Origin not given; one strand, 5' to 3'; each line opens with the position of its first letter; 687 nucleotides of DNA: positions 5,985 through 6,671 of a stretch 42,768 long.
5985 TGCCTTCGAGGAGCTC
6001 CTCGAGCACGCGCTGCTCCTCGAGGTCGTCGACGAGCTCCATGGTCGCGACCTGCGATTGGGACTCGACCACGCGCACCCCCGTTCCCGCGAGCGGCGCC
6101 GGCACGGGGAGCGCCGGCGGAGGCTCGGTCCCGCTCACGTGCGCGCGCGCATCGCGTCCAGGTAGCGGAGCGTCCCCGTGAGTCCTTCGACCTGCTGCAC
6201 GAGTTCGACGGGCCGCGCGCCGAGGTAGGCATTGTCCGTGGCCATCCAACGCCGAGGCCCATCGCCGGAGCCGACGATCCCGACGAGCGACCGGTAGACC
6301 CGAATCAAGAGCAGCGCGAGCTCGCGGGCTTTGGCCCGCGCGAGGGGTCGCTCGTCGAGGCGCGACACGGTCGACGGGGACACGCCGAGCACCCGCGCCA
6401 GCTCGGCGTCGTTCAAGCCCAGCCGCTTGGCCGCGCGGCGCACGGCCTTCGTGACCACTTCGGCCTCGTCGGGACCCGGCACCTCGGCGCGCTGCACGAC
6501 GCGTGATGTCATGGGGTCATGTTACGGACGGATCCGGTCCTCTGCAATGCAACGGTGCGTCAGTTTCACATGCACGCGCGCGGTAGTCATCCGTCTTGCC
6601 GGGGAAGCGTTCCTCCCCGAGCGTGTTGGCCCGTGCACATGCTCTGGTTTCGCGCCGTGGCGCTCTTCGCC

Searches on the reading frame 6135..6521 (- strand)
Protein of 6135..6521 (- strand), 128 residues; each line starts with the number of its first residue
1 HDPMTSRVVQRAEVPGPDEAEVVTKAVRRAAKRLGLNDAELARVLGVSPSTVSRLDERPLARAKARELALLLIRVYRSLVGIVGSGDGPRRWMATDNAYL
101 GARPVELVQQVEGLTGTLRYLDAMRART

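Call 7: search_protein_families(library=pfam, proteins=[window:6135-6521:-], max_evalue=0.001)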
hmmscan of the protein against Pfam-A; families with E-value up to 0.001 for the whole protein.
window:6135-6521:- (128 aa): 4 families
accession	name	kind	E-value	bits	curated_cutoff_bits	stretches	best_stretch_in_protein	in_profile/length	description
PF20432.4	Xre-like-HTH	-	6.7e-12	46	25.8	1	17-74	5-63/63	Antitoxin Xre-like helix-turn-helix domain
PF09722.15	Xre_MbcA_ParS_C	-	3.3e-08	33.8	24.5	1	82-126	5-50/51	Antitoxin Xre/MbcA/ParS C-terminal toxin-binding domain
PF13384.12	HTH_23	-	5.3e-05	23.4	24.6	1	26-54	10-36/50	Homeodomain-like domain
PF01381.28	HTH_3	-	8.9e-05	22.9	23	1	28-55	2-29/55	Helix-turn-helix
